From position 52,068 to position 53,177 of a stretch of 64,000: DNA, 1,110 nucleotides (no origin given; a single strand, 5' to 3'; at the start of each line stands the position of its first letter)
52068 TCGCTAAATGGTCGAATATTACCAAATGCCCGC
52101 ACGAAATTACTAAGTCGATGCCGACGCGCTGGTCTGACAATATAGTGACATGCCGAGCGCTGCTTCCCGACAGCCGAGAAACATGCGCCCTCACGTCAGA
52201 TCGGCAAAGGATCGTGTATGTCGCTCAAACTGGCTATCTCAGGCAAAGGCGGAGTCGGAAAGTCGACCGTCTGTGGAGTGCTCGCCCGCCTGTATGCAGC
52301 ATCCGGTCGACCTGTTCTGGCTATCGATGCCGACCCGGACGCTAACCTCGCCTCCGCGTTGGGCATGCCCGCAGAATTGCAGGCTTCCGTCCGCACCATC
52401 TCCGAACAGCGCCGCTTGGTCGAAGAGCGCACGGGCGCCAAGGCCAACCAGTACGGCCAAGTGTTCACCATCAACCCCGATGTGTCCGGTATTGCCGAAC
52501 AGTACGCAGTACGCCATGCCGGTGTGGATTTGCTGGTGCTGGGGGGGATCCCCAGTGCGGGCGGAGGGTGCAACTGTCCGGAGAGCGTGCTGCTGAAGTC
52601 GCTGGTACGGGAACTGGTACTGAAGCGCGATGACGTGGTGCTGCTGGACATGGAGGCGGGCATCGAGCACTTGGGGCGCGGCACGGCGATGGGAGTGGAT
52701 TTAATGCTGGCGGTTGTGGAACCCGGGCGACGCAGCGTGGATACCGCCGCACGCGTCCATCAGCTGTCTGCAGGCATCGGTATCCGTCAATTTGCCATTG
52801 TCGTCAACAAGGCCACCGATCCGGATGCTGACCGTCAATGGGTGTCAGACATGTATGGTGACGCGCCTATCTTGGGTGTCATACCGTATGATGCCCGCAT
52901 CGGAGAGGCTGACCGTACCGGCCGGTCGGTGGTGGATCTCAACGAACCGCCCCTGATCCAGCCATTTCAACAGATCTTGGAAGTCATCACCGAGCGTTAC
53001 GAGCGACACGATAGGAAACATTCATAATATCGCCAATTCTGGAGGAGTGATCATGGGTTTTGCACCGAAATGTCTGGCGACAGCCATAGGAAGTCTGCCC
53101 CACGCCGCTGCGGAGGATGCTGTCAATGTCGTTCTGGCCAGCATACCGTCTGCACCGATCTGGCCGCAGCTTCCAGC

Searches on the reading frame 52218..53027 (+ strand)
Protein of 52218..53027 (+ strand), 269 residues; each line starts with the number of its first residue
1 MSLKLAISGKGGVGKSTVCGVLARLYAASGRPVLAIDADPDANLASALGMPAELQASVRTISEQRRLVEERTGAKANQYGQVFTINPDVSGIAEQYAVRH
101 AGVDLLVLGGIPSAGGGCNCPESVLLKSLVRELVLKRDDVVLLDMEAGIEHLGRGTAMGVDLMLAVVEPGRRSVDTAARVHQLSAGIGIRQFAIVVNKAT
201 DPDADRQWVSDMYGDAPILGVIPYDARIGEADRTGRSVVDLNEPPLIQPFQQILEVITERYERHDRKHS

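Call 10: search_protein_families(library=pfam, proteins=[window:52218-53027:+])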
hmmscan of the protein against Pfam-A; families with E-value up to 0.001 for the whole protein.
window:52218-53027:+ (269 aa): 6 families
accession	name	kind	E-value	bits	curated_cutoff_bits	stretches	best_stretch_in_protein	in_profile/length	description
PF01656.29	CbiA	-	7e-18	65.2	25.4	1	6-237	3-124/125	CobQ/CobB/MinD/ParA nucleotide binding domain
PF13614.12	AAA_31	-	2.3e-09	37.9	27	1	9-65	9-66/177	AAA domain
PF02374.21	ArsA_ATPase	-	6.7e-08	32.5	24.3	1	6-63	5-60/305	Anion-transporting ATPase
PF10609.15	ParA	-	9.1e-08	32.3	27.1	1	6-39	8-41/246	NUBPL iron-transfer P-loop NTPase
PF00142.24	Fer4_NifH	-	1.1e-07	32.1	25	1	4-70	2-67/271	4Fe-4S iron sulfur cluster binding proteins, NifH/frxC family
PF13481.12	AAA_25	-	0.00019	21.6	27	1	7-117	38-158/195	AAA domain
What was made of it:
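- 52218..53027 (+): cooC (Ni-insertion ATPase), the first gene of the CODH/ACS cluster downstream of the array. Pfam CbiA/ParA-type P-loop domain (call 10).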

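Call 12: find_encoding_contigs(protein=window:52218-53027:+, flank=10000, max_places=10)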
Protein window:52218-53027:+ (269 aa): 1 contig read that carries it; 1 place shown.
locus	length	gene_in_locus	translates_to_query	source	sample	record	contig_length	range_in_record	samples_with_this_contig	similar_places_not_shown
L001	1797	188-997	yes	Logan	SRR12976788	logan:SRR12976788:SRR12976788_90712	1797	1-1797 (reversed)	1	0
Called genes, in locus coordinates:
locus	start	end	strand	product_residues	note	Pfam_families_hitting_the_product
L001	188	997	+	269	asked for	PF00142:Fer4_NifH (weak), PF01656:CbiA, PF02374:ArsA_ATPase (weak), PF10609:ParA (faint), PF13614:AAA_31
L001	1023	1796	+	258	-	?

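Call 15: find_related_loci(query=window:52218-53027:+, collection=genome_contigs, flank=8000)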
Query window:52218-53027:+ (269 aa) in genome_contigs; peptide patterns used: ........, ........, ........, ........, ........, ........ (x = any residue, [..] = any of these).
600 stretches matched a pattern (row limit reached: there are more); 582 encode a relative of the query (tblastn E <= 1e-3); the best 80 are kept; 80 distinct loci.
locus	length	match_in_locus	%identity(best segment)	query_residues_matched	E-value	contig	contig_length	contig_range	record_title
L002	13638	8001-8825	64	1-268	8e-115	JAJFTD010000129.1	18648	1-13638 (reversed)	MAG: bacterium isolate bin.10 k141_3705095, whole genome shotgun sequence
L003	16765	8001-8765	64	3-257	9e-111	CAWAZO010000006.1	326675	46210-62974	MAG: uncultured Acidobacteriota bacterium isolate MFD05512.bin.2.27 genome assembly, contig: contig_20421, whole genome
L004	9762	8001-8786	64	1-262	5e-110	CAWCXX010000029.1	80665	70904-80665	MAG: uncultured Acidobacteriaceae bacterium isolate MFD03044.bin.2.56 genome assembly, contig: contig_28563, whole genom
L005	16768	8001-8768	64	2-257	2e-109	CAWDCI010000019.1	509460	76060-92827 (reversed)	MAG: uncultured Acidobacteriaceae bacterium isolate MFD04780.bin.2.9 genome assembly, contig: contig_35084, whole genome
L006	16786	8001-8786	63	1-262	2e-108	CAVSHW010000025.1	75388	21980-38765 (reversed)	MAG: uncultured candidate division NC10 bacterium isolate MFD01476.bin.2.107 genome assembly, contig: contig_19900, whol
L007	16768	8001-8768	63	2-257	2e-108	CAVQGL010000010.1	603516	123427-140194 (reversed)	MAG: uncultured Acidobacteriaceae bacterium isolate MFD05512.bin.1.17 genome assembly, contig: contig_4903, whole genome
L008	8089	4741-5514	62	1-258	1e-107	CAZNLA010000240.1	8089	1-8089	MAG TPA_asm: uncultured bacterium isolate SRP284006_co1_27 genome assembly, contig: NODE_17499_length_8089_cov_7.563356,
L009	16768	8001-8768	63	2-257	2e-107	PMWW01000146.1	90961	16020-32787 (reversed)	MAG: Acidobacteriaceae bacterium isolate bog_169 73.20110700_S3M.38_contig_1444, whole genome shotgun sequence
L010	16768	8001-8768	63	2-257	3e-107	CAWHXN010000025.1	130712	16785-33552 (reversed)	MAG: uncultured Acidobacteriaceae bacterium isolate MFD00731.bin.1.235 genome assembly, contig: contig_92400, whole geno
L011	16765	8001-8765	63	3-257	7e-107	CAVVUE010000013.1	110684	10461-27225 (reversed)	MAG: uncultured Acidobacteriaceae bacterium isolate MFD04492.bin.1.74 genome assembly, contig: contig_23294, whole genom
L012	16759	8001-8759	63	1-253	7e-105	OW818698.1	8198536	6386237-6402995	metagenome genome assembly, chromosome: 1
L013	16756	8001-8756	61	2-253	5e-91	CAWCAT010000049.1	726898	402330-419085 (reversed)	MAG: Bryobacteraceae bacterium isolate MFD03899.bin.2.143 genome assembly, contig: contig_8731, whole genome shotgun seq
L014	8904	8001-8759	56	2-255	7e-85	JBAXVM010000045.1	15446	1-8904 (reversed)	MAG: bacterium isolate ELA687 MAG687_45, whole genome shotgun sequence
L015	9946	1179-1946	53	1-257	3e-84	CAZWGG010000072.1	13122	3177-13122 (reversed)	MAG TPA_asm: uncultured Bacteroidales bacterium isolate binchicken_co129_198 genome assembly, contig: NODE_14606_length_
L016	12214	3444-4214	52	3-260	5e-83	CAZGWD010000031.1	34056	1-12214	MAG TPA_asm: uncultured Leptospirales bacterium isolate SRP302447_co4_375 genome assembly, contig: NODE_3442_length_3405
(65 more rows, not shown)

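Call 17: find_homologous_proteins(query=window:52218-53027:+, max_evalue=1e-60)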
Query window:52218-53027:+ (269 aa): 4953 proteins with E <= 1e-60 among 8000 candidates; the best 120 are listed.
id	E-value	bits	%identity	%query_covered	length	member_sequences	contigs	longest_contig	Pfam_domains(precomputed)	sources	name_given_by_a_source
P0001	1.5e-170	583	100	100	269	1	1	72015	PF00142.25,PF10609.16,PF01656.30,PF13614.13,PF02374.22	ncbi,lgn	-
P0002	1.3e-150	518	89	99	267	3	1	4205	PF00142.25,PF10609.16,PF01656.30,PF13614.13,PF02374.22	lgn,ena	-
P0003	7.6e-133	460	80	98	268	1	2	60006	PF00142.25,PF10609.16,PF01656.30,PF13614.13,PF02374.22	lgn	-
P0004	2.6e-128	445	76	99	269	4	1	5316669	PF00142.25,PF10609.16,PF01656.30,PF13614.13,PF02374.22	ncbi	-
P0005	6.2e-114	398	67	97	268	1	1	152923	PF00142.25,PF10609.16,PF01656.30,PF13614.13,PF02374.22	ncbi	ncbi:MAG: ATP-binding protein [Armatimonadota bacterium]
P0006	1.1e-113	397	68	98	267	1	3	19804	PF00142.25,PF10609.16,PF01656.30,PF13614.13,PF02374.22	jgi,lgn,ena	-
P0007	1.2e-113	397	67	97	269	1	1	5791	PF00142.25,PF10609.16,PF01656.30,PF13614.13,PF02374.22,PF13481.13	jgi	jgi:CO dehydrogenase maturation factor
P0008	2.4e-113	396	69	97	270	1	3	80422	PF00142.25,PF10609.16,PF01656.30,PF13614.13,PF02374.22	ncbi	ncbi:MAG: ATP-binding protein [Armatimonadota bacterium]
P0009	3.7e-113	395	68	97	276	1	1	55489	PF00142.25,PF10609.16,PF01656.30,PF13614.13,PF02374.22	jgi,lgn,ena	-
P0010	1.7e-112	393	68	99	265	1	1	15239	PF00142.25,PF10609.16,PF01656.30,PF13614.13,PF02374.22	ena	-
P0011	1.9e-112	393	67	96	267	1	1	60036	PF00142.25,PF10609.16,PF01656.30,PF13614.13,PF02374.22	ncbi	ncbi:MAG: ATP-binding protein [Armatimonadota bacterium]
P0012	6.5e-112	391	67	99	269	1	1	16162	PF00142.25,PF10609.16,PF01656.30,PF13614.13,PF06564.19,PF02374.22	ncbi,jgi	jgi:CO dehydrogenase maturation factor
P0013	1.1e-111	390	67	98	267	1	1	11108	PF00142.25,PF10609.16,PF01656.30,PF13614.13,PF02374.22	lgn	-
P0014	1.4e-111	390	67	98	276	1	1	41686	PF00142.25,PF10609.16,PF01656.30,PF13614.13,PF02374.22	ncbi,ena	-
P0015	2.0e-111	390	66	97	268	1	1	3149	PF00142.25,PF10609.16,PF01656.30,PF13614.13,PF02374.22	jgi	jgi:CO dehydrogenase maturation factor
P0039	5.3e-108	378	67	95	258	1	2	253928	PF00142.25,PF10609.16,PF01656.30,PF13614.13,PF02374.22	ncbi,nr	ncbi:MAG: AAA family ATPase [Armatimonadota bacterium]|nr:AAA family ATPase [bacterium]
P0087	2.9e-105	369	65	94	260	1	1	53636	PF00142.25,PF10609.16,PF01656.30,PF13614.13,PF02374.22,PF13481.13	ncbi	ncbi:MAG: ATP-binding protein [Armatimonadota bacterium]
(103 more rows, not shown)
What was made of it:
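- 52218..53027 (+): Sources name its homologues 'CO dehydrogenase maturation factor' (call 17).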

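Call 19: find_encoding_contigs(protein=P0002, flank=4000, max_places=3)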
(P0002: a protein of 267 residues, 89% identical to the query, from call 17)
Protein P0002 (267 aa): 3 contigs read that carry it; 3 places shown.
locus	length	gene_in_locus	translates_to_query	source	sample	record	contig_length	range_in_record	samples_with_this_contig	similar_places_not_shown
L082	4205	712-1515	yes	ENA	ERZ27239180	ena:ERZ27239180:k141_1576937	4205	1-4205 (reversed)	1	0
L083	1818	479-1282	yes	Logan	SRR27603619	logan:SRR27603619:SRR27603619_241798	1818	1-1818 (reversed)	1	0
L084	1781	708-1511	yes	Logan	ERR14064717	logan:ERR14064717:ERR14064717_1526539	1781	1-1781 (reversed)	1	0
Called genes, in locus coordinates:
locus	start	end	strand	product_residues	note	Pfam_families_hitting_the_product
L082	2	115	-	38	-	?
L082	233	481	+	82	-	-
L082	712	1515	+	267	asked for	PF00142:Fer4_NifH (faint), PF01656:CbiA, PF02374:ArsA_ATPase (weak), PF10609:ParA (faint), PF13614:AAA_31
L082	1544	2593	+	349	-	-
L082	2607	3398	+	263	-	PF00142:Fer4_NifH (faint), PF01656:CbiA, PF02374:ArsA_ATPase (weak), PF13614:AAA_31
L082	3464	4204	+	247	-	?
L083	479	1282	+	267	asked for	PF00142:Fer4_NifH (faint), PF01656:CbiA, PF02374:ArsA_ATPase (weak), PF10609:ParA (faint), PF13614:AAA_31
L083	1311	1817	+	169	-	?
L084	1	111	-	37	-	?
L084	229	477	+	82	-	-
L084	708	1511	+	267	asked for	PF00142:Fer4_NifH (faint), PF01656:CbiA, PF02374:ArsA_ATPase (weak), PF10609:ParA (faint), PF13614:AAA_31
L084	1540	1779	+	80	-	?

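Call 20: find_encoding_contigs(protein=P0003, flank=10000, max_places=3)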
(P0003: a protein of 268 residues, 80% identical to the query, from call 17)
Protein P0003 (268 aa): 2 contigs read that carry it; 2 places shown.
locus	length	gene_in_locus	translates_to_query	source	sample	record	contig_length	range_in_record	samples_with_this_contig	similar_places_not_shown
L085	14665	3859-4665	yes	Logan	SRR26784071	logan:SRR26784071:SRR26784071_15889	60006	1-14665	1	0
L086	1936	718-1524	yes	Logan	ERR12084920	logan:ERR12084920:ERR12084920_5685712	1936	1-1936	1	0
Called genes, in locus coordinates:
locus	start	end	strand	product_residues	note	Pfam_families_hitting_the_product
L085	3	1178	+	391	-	?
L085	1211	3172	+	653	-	PF16126:DUF4838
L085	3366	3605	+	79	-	-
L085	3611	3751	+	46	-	-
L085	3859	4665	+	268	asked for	PF00142:Fer4_NifH (weak), PF01656:CbiA, PF02374:ArsA_ATPase, PF10609:ParA (weak), PF13614:AAA_31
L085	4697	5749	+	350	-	-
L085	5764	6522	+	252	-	PF00142:Fer4_NifH (faint), PF01656:CbiA, PF02374:ArsA_ATPase (weak), PF13614:AAA_31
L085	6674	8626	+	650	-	PF03063:Prismane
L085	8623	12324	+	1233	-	PF18537:CODH_A_N, PF03598:CdhC, PF19436:ACS_CODH_B_C, PF03599:CdhD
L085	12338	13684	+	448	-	PF04060:FeS, PF03599:CdhD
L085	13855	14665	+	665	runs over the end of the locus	PF00111:Fer2, PF17650:RACo_linker, PF17651:Raco_middle, PF14574:RACo_C_ter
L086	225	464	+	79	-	-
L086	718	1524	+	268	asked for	PF00142:Fer4_NifH (weak), PF01656:CbiA, PF02374:ArsA_ATPase, PF10609:ParA (weak), PF13614:AAA_31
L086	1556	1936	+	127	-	?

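Call 21: find_encoding_contigs(protein=P0004, flank=10000, max_places=3)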
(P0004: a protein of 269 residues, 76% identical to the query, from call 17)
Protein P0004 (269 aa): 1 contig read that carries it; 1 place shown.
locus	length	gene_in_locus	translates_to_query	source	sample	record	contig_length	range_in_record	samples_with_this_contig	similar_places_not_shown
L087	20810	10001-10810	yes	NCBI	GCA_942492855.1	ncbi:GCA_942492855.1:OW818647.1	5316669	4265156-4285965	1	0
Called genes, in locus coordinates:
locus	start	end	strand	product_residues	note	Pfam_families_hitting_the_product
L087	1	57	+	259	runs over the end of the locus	PF00005:ABC_tran, PF13304:AAA_21 (faint)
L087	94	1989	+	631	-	PF16126:DUF4838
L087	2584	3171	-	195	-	PF00578:AhpC-TSA, PF08534:Redoxin (weak), PF00255:GSHPx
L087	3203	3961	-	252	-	PF12837:Fer4_6 (weak), PF13237:Fer4_10 (weak), PF25160:LdpA_Fe-S-bd (faint), PF00037:Fer4 (weak), PF12838:Fer4_7 (weak), PF13187:Fer4_9 (weak), PF14697:Fer4_21 (weak), PF27217:AF_0155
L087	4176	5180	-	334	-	PF00682:HMGL-like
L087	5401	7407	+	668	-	PF02838:Glyco_hydro_20b, PF00728:Glyco_hydro_20 (weak)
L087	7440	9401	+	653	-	PF16126:DUF4838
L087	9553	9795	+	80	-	-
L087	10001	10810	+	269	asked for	PF00142:Fer4_NifH, PF01656:CbiA, PF02374:ArsA_ATPase, PF10609:ParA (weak), PF13614:AAA_31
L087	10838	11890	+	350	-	-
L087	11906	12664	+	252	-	PF00142:Fer4_NifH (faint), PF01656:CbiA, PF02374:ArsA_ATPase (weak), PF13614:AAA_31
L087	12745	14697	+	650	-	PF03063:Prismane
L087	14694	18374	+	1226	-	PF18537:CODH_A_N, PF03598:CdhC, PF19436:ACS_CODH_B_C, PF03599:CdhD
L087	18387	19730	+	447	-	PF04060:FeS, PF03599:CdhD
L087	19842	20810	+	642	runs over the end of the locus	PF00111:Fer2, PF17650:RACo_linker (weak), PF17651:Raco_middle, PF14574:RACo_C_ter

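Call 25: find_encoding_contigs(protein=P0005, flank=6000, max_places=2)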
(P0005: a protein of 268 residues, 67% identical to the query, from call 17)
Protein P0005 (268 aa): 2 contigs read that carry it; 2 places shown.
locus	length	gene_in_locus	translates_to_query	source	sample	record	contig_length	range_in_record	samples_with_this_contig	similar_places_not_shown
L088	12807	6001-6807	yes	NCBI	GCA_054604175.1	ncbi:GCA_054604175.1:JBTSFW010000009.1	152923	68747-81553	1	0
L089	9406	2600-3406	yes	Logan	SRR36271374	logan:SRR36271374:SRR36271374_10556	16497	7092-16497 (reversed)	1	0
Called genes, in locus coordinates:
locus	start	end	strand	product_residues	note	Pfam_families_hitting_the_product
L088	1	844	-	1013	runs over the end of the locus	-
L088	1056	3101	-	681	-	PF20581:DUF6785, PF20580:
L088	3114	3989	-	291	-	PF01156:IU_nuc_hydro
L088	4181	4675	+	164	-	PF00383:dCMP_cyt_deam_1, PF14437:MafB19-deam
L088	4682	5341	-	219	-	-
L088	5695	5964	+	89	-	-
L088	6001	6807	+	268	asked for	PF00142:Fer4_NifH, PF01656:CbiA, PF02374:ArsA_ATPase, PF10609:ParA (weak), PF13614:AAA_31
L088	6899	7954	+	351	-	-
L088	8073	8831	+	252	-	PF01656:CbiA, PF02374:ArsA_ATPase (weak), PF13614:AAA_31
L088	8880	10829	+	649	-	PF03063:Prismane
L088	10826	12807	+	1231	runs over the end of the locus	PF18537:CODH_A_N, PF03598:CdhC, PF19436:ACS_CODH_B_C, PF03599:CdhD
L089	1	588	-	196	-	?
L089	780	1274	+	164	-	PF00383:dCMP_cyt_deam_1, PF14437:MafB19-deam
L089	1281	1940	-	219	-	-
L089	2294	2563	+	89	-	-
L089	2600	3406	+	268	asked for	PF00142:Fer4_NifH, PF01656:CbiA, PF02374:ArsA_ATPase, PF10609:ParA (weak), PF13614:AAA_31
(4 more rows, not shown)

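Call 26: find_encoding_contigs(protein=P0008, flank=6000, max_places=2)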
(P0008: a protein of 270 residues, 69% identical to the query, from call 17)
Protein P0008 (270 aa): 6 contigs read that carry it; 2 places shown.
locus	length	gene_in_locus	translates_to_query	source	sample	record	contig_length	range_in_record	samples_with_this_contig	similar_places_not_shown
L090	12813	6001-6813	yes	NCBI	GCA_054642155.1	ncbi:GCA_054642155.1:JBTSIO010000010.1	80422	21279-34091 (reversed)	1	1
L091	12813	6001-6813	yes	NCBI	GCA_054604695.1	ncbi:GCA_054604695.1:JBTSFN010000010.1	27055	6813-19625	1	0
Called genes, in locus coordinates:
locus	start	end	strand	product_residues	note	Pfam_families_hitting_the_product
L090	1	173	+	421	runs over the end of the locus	PF13393:tRNA-synt_His, PF00587:tRNA-synt_2b, PF13393:tRNA-synt_His, PF03129:HGTP_anticodon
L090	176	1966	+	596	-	PF01336:tRNA_anti-codon, PF00152:tRNA-synt_2, PF02938:GAD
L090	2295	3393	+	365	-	PF02812:ELFV_dehydrog_N, PF00208:ELFV_dehydrog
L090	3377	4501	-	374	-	PF04389:Peptidase_M28, PF01546:Peptidase_M20, PF05343:Peptidase_M42, PF07687:M20_dimer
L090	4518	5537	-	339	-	PF06144:DNA_pol3_delta, PF21694:DNA_pol3_delta_C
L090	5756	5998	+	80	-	-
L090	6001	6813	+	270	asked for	PF00142:Fer4_NifH (weak), PF01656:CbiA, PF02374:ArsA_ATPase (weak), PF10609:ParA (weak), PF13614:AAA_31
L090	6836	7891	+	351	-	-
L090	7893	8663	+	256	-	PF01656:CbiA, PF02374:ArsA_ATPase (weak), PF13614:AAA_31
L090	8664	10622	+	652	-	PF03063:Prismane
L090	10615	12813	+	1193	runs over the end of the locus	PF18537:CODH_A_N, PF03598:CdhC, PF19436:ACS_CODH_B_C, PF03599:CdhD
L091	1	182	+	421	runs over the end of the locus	PF13393:tRNA-synt_His, PF00587:tRNA-synt_2b, PF13393:tRNA-synt_His, PF03129:HGTP_anticodon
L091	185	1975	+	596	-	PF01336:tRNA_anti-codon, PF00152:tRNA-synt_2, PF02938:GAD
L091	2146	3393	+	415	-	PF02812:ELFV_dehydrog_N, PF00208:ELFV_dehydrog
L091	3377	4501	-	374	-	PF04389:Peptidase_M28, PF01546:Peptidase_M20, PF05343:Peptidase_M42, PF07687:M20_dimer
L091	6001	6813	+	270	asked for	PF00142:Fer4_NifH (weak), PF01656:CbiA, PF02374:ArsA_ATPase (weak), PF10609:ParA (weak), PF13614:AAA_31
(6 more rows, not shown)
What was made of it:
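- In L088 and L090 the Zn-ribbon gene and cooC are adjacent and surely co-transcribed (calls 25, 26), so read-through across the window's spacer is plausible.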

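Call 27: find_encoding_contigs(protein=P0011, flank=6000, max_places=2)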
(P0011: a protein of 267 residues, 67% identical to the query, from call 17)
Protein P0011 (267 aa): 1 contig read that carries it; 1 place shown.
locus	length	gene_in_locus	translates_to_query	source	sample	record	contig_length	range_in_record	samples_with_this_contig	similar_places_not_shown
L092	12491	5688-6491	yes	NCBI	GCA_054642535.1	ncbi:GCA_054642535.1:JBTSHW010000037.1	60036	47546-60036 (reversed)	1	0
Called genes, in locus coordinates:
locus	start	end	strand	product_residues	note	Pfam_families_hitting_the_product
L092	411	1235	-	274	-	PF08543:Phos_pyr_kin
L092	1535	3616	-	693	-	PF05691:Raffinose_syn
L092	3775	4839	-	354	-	PF01208:URO-D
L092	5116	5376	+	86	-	-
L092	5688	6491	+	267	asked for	PF00142:Fer4_NifH (weak), PF01656:CbiA, PF02374:ArsA_ATPase (weak), PF10609:ParA (weak), PF13614:AAA_31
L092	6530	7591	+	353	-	-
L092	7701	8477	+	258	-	PF00142:Fer4_NifH (faint), PF01656:CbiA, PF02374:ArsA_ATPase (weak), PF13614:AAA_31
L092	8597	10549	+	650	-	PF03063:Prismane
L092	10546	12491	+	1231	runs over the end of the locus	PF18537:CODH_A_N, PF03598:CdhC, PF19436:ACS_CODH_B_C, PF03599:CdhD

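Call 29: find_related_loci(query=window:52218-53027:+, collection=metagenome_contigs, flank=3000)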
Query window:52218-53027:+ (269 aa) in metagenome_contigs; peptide patterns used: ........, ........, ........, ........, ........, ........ (x = any residue, [..] = any of these).
600 stretches matched a pattern (row limit reached: there are more); 586 encode a relative of the query (tblastn E <= 1e-3); the best 80 are kept; 80 distinct loci.
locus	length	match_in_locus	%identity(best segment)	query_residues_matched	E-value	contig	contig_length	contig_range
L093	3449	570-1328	64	1-253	8e-112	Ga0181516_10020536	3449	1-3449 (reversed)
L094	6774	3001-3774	62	3-260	7e-109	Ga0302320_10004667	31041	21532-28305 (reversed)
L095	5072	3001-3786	63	1-263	4e-108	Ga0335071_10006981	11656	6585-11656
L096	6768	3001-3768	64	2-257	2e-108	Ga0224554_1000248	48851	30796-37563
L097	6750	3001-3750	65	2-251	1e-107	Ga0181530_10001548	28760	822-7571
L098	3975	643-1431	63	1-263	1e-108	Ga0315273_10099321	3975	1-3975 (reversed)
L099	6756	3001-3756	63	2-253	3e-107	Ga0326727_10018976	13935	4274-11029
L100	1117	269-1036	63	3-258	2e-116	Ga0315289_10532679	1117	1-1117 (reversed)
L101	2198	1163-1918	63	2-253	2e-111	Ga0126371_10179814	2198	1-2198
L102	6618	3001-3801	62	2-269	3e-103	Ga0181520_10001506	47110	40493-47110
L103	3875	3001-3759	63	1-253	5e-101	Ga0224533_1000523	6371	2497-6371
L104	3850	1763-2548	61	1-263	2e-98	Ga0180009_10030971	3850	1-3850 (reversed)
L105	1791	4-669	64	32-253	5e-99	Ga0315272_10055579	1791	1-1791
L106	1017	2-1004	63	5-260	2e-97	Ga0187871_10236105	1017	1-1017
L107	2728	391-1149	56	1-254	1e-89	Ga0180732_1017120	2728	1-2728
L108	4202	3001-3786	55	3-265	2e-82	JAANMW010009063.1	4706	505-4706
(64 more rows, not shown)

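Call 39: search_protein_families(library=ncbifam, proteins=[window:52218-53027:+], max_evalue=0.01)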
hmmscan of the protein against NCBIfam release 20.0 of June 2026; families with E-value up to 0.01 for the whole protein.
window:52218-53027:+ (269 aa): 22 families
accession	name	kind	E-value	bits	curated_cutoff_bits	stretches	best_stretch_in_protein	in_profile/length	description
TIGR01969.1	minD_arch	subfamily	2e-15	56.7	201.75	2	126-242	98-214/251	cell division ATPase MinD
TIGR03371.1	cellulose_yhjQ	equivalog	1.6e-11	44.1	157.85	1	8-61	8-61/246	cellulose biosynthesis protein BcsQ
TIGR01968.1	minD_bact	equivalog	6.2e-11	42.1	212.9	2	126-253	101-232/261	septum site-determining protein MinD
TIGR01281.1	DPOR_bchL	equivalog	1.6e-09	37.5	345.15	1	4-55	2-51/268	ferredoxin:protochlorophyllide reductase (ATP-dependent) iron-sulfur ATP-binding protein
NF041546.1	ParA_partition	equivalog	8.7e-09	35.2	180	1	7-77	5-75/203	ParA family partition ATPase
NF047398.1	AAA_KGGVGR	domain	4.6e-08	33.6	90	1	7-42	8-43/190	KGGVGR-motif variant AAA ATPase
NF041136.1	MrpORP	equivalog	1.9e-07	30.7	450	1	6-39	10-43/365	iron-sulfur cluster carrier protein MrpORP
TIGR03453.1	partition_RepA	equivalog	2.8e-07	29.7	348.45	1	10-61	113-165/387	plasmid partitioning protein RepA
TIGR00345.1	GET3_arsA_TRC40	subfamily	8.8e-07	28.7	135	1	7-49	2-44/299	TRC40/GET3/ArsA family transport-energizing ATPase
TIGR03815.1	CpaE_hom_Actino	equivalog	8.9e-07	28.3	154.45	1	7-42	117-152/340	septum site-determining protein Ssd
NF033200.1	F430_CfbC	exception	1.2e-06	28.1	402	1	4-69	2-67/260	Ni-sirohydrochlorin a,c-diamide reductive cyclase ATP-dependent reductase subunit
NF009701.0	PRK13230.1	subfamily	1.6e-06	27.4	350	1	4-60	3-59/291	nitrogenase reductase-like protein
TIGR04291.1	arsen_driv_ArsA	equivalog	7.8e-06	24.9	650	1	7-50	8-51/565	arsenical pump-driving ATPase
NF009702.0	PRK13231.1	equivalog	1.2e-05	24.6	427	1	4-65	4-63/264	nitrogenase reductase-like protein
NF053622.1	ATPseBagAMYCTU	equivalog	1.4e-05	24.7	400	1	7-52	12-57/325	ATPase BagA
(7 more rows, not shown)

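Call 40: find_encoding_contigs(protein=P0039, flank=3000, max_places=2)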
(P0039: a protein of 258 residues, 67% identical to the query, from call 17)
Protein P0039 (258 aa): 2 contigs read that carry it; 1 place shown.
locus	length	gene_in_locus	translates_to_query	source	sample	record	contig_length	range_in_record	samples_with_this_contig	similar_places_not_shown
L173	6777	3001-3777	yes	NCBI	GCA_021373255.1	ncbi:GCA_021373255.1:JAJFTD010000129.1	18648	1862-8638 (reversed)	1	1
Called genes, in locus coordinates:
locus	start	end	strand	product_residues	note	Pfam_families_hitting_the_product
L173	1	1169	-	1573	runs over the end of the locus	PF09430:EMC7_beta-sandw (faint), PF13620:CarboxypepD_reg (faint), PF11974:bMG3 (weak), PF01835:MG2, PF07703:A2M_BRD, PF00207:A2M, PF07678:TED_complement, PF17973:bMG10, +1 more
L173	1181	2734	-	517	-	-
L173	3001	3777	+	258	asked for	PF00142:Fer4_NifH (weak), PF01656:CbiA, PF02374:ArsA_ATPase (weak), PF10609:ParA (weak), PF13614:AAA_31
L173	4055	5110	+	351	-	-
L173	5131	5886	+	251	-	PF00142:Fer4_NifH (faint), PF01656:CbiA, PF02374:ArsA_ATPase (weak), PF13614:AAA_31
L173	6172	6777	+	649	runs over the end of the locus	PF03063:Prismane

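Call 41: find_encoding_contigs(protein=P0087, flank=3000, max_places=2)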
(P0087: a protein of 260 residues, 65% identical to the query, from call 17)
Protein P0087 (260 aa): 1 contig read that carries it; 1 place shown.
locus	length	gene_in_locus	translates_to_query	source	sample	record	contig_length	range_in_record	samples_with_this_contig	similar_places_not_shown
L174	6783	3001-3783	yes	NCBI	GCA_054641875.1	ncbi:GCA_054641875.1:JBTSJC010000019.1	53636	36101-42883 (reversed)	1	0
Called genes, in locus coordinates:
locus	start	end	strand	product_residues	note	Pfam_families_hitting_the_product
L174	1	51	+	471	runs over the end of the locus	PF00224:PK, PF02887:PK_C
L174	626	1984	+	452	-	PF01841:Transglut_core, PF23265:Ig-like_KY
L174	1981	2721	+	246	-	PF18912:DZR_2, PF00156:Pribosyltran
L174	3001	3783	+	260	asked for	PF00142:Fer4_NifH (weak), PF01656:CbiA, PF02374:ArsA_ATPase (weak), PF10609:ParA (faint), PF13481:AAA_25 (faint), PF13614:AAA_31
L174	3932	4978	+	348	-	-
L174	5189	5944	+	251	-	PF00142:Fer4_NifH (faint), PF01656:CbiA, PF02374:ArsA_ATPase (weak), PF13614:AAA_31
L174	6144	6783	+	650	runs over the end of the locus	PF03063:Prismane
